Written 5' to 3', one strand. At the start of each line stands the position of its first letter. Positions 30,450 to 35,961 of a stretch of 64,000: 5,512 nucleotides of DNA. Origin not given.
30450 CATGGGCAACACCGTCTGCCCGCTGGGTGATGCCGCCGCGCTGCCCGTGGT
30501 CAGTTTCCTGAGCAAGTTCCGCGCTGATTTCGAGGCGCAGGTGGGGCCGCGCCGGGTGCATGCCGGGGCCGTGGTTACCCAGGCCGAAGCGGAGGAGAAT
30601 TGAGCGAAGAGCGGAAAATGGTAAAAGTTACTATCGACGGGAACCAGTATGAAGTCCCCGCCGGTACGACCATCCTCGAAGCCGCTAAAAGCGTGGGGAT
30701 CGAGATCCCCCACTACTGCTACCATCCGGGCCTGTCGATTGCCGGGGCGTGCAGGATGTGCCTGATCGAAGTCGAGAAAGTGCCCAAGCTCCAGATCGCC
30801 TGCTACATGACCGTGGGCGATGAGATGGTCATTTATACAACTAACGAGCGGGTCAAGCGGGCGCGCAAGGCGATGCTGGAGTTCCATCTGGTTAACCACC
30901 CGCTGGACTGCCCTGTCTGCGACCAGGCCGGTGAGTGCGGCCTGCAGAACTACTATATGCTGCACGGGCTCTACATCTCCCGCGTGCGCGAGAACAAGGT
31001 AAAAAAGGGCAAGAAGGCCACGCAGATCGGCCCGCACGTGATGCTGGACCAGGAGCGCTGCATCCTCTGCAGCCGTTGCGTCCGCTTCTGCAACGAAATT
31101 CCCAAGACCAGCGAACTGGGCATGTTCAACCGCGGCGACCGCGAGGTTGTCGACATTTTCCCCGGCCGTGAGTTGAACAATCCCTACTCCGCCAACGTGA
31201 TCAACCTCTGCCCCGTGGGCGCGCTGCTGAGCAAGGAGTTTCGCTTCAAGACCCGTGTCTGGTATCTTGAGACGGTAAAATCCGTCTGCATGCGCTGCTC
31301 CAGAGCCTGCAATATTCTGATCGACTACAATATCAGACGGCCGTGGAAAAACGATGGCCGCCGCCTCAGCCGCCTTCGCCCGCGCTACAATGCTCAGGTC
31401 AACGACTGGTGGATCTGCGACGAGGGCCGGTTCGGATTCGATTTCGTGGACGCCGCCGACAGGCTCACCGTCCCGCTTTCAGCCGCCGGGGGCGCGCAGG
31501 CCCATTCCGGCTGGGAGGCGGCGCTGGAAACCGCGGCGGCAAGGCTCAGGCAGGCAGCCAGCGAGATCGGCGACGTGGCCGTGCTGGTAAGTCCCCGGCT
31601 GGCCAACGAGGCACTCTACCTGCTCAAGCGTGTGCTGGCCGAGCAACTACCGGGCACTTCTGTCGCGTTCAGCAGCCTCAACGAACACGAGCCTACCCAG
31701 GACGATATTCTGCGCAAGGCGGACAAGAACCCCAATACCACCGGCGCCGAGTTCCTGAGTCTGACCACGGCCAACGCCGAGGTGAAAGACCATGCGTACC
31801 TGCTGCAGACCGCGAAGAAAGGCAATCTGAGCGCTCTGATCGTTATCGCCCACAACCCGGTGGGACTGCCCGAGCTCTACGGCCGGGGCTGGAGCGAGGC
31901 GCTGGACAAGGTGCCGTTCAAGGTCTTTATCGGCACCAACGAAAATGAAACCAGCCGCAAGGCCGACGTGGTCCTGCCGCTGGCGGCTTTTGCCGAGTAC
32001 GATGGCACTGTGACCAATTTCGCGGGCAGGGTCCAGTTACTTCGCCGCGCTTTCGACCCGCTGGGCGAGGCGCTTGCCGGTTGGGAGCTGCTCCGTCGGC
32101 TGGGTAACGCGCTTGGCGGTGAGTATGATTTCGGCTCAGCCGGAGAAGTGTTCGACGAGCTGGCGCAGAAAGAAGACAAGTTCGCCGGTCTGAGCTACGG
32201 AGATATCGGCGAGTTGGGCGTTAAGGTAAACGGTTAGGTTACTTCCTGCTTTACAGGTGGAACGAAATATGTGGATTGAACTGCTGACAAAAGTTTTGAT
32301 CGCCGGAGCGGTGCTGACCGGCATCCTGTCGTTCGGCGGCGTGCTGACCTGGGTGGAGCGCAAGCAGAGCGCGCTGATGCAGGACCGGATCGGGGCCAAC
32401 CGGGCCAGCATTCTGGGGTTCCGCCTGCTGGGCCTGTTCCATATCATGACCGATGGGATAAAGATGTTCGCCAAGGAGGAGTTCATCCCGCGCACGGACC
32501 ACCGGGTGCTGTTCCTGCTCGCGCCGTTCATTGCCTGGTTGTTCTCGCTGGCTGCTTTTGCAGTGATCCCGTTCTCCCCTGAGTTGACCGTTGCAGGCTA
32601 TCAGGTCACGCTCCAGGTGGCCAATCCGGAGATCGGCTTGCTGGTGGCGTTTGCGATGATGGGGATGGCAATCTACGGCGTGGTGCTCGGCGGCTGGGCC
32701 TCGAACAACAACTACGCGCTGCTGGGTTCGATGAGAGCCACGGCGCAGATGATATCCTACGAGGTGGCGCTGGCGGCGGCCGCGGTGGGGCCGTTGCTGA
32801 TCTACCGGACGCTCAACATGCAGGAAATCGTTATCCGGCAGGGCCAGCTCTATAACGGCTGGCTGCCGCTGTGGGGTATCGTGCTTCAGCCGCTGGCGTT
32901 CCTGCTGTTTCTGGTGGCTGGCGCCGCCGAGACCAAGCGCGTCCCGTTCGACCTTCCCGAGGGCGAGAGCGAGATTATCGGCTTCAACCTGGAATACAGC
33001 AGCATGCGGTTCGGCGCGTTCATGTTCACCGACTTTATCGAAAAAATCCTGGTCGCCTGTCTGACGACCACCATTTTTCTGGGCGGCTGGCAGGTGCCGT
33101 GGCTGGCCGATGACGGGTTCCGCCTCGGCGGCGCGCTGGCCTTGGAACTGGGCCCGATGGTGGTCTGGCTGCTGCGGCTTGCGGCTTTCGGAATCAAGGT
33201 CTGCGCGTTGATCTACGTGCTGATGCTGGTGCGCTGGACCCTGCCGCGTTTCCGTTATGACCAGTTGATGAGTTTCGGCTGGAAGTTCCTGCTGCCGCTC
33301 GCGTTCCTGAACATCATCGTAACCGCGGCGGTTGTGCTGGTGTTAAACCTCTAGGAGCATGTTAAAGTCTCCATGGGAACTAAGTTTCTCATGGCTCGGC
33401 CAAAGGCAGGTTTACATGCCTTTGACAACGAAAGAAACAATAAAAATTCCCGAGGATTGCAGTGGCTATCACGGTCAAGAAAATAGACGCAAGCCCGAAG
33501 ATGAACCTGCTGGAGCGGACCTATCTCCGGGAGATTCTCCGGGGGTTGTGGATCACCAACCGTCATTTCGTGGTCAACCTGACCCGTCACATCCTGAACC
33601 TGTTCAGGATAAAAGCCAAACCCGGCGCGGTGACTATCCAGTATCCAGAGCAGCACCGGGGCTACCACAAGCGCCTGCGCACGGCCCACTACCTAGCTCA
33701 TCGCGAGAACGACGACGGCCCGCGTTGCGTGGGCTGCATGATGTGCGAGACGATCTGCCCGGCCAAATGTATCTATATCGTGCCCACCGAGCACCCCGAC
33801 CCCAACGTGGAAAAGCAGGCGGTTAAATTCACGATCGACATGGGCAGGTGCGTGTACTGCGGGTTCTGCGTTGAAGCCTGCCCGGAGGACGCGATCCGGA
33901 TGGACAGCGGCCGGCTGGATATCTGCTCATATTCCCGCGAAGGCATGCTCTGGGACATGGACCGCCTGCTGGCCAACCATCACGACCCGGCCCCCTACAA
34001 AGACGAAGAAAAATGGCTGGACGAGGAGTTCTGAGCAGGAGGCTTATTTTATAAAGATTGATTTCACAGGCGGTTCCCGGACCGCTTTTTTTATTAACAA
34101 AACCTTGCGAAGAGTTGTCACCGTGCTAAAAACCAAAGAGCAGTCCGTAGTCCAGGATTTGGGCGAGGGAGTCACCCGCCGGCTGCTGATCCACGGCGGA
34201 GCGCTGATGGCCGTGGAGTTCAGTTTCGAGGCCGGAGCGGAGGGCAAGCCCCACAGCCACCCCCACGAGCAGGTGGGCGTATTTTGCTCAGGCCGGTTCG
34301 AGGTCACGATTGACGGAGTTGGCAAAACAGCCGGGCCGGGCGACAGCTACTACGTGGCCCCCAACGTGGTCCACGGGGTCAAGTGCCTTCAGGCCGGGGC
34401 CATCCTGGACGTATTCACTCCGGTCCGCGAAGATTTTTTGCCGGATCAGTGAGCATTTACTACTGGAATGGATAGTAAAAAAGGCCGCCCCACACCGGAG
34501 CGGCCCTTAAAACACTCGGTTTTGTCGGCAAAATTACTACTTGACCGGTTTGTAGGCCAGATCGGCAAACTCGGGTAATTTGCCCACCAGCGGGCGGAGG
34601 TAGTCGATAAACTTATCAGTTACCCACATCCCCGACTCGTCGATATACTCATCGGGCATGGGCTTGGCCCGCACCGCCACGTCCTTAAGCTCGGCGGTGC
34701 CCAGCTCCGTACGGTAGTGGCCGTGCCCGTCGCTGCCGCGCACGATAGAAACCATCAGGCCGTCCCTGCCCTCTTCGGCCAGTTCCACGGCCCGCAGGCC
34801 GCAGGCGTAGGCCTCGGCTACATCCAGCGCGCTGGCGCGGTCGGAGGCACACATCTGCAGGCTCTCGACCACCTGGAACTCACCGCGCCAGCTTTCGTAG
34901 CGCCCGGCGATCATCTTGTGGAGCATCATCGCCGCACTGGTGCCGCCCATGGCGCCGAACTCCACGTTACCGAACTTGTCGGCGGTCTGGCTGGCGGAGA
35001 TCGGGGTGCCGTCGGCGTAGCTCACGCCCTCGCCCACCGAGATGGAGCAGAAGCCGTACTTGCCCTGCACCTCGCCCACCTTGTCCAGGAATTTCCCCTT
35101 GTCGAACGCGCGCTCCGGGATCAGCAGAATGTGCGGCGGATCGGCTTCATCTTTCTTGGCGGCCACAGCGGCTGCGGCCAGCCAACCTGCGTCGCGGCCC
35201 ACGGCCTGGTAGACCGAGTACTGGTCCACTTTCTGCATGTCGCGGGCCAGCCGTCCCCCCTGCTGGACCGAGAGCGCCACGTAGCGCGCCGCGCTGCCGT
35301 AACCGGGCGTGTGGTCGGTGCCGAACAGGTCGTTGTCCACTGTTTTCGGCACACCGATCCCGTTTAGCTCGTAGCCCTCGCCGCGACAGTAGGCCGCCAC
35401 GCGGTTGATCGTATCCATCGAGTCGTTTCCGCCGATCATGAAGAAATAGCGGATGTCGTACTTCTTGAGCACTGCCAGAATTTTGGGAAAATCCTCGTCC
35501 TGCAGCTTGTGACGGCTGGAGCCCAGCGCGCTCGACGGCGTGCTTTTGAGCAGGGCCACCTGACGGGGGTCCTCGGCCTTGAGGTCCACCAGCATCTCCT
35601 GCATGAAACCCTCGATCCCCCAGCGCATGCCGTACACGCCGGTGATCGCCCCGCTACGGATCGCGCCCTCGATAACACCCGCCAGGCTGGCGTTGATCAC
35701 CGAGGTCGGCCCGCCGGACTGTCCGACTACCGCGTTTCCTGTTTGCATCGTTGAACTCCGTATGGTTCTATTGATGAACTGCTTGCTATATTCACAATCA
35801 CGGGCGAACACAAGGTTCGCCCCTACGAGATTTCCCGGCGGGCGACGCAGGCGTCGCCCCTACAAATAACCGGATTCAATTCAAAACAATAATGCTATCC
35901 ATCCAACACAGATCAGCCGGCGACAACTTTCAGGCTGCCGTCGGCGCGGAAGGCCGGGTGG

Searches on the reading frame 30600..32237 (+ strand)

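Call 27: search_protein_families(library=pfam, max_evalue=0.00001, proteins=[window:30600-32237:+])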
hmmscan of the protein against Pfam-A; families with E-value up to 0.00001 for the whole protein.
window:30600-32237:+ (545 aa): 5 families
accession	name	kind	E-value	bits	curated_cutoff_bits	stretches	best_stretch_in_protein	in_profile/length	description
PF22117.2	Fer4_Nqo3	-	1.5e-22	80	27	1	144-209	1-66/67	NADH-quinone oxidoreductase subunit 3, ferredoxin-like domain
PF13510.11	Fer2_4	-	6.4e-20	71.4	22.8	1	6-82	2-81/82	2Fe-2S iron-sulfur cluster binding domain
PF00384.28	Molybdopterin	-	1.5e-16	60.8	24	1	398-503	246-352/353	Molybdopterin oxidoreductase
PF10588.14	NADH-G_4Fe-4S_3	-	7.6e-15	54.6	27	1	89-124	1-36/40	NADH-ubiquinone oxidoreductase-G iron-sulfur binding region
PF00111.32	Fer2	-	4.9e-09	36.4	21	1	11-60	2-49/77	2Fe-2S iron-sulfur cluster binding domain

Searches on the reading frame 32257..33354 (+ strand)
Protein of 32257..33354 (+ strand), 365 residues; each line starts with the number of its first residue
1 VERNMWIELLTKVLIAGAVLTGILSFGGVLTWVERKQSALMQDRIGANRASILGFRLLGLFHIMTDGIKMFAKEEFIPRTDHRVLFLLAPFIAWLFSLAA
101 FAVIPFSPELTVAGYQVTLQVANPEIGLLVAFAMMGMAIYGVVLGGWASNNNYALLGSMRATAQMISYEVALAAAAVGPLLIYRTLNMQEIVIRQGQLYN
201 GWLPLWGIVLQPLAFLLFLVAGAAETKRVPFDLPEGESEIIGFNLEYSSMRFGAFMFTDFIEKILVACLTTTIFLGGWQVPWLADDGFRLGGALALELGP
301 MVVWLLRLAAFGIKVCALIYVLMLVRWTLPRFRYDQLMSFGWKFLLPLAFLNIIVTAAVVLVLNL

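Call 27: search_protein_families(library=pfam, max_evalue=0.00001, proteins=[window:32257-33354:+])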
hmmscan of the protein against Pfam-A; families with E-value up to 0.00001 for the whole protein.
window:32257-33354:+ (365 aa): 1 family
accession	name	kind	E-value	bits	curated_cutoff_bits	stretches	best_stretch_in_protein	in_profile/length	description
PF00146.26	NADHdh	-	1.6e-98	330.2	27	1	19-357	6-298/298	NADH dehydrogenase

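Call 30: find_homologous_proteins(query=window:32257-33354:+, max_evalue=1e-60)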
Query window:32257-33354:+ (365 aa): 7933 proteins with E <= 1e-60 among 8000 candidates; the best 120 are listed.
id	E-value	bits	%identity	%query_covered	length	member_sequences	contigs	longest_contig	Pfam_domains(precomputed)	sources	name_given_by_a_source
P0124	1.8e-213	727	90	99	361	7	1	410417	PF00146.27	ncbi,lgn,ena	-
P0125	5.0e-209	712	88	99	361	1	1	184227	PF00146.27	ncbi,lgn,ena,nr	ncbi:MAG: NADH-quinone oxidoreductase subunit H [Candidatus Glassbacteria bacterium]|nr:NADH-quinone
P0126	7.9e-209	711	88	99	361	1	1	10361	PF00146.27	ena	-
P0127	6.3e-208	708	87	99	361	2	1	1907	PF00146.27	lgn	-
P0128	8.2e-203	692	86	99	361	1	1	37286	PF00146.27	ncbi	ncbi:NADH-quinone oxidoreductase subunit H [Gemmatimonadota bacterium]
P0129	2.4e-184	631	78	98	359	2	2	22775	PF00146.27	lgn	-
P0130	1.3e-183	628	76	99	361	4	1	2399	PF00146.27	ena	-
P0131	2.3e-183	628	76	99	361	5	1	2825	PF00146.27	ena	-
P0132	3.0e-183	627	78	100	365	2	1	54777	PF00146.27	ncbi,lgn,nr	ncbi:NADH-quinone oxidoreductase subunit H [bacterium]|nr:NADH-quinone oxidoreductase subunit H [bac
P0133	2.3e-179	614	78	98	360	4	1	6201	PF00146.27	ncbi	ncbi:MAG: complex I subunit 1 family protein [Candidatus Glassbacteria bacterium]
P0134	2.3e-178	611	80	95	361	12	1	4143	PF00146.27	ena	-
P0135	1.1e-173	596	78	93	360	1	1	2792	PF00146.27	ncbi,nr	ncbi:MAG: complex I subunit 1 family protein [Gemmatimonadota bacterium]|nr:complex I subunit 1 fami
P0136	2.0e-173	595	75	99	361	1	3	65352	PF00146.27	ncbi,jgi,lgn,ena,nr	ncbi:MAG TPA: complex I subunit 1 family protein [archaeon]|nr:complex I subunit 1 family protein [a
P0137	3.7e-173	594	77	92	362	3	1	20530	PF00146.27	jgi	-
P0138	1.7e-172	592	74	99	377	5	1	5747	PF00146.27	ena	-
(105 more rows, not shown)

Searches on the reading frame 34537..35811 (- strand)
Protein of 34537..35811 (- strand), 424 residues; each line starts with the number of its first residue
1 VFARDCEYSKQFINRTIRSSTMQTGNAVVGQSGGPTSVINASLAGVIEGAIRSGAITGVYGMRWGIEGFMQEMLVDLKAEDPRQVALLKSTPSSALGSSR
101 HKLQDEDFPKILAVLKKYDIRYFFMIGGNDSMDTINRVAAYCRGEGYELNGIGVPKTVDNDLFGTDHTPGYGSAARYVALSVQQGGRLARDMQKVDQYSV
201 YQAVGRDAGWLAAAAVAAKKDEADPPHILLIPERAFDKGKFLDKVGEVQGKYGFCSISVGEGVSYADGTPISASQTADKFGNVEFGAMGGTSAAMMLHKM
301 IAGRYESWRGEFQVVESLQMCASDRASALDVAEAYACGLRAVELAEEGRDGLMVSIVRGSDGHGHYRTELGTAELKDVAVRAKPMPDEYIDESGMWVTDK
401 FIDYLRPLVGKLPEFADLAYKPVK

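Call 27: search_protein_families(library=pfam, max_evalue=0.00001, proteins=[window:34537-35811:-])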
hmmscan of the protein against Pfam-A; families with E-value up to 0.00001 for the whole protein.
window:34537-35811:- (424 aa): 1 family
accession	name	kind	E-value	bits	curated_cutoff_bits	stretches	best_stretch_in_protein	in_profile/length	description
PF00365.25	PFK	-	6e-44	150.9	30.9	1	28-344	3-276/277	Phosphofructokinase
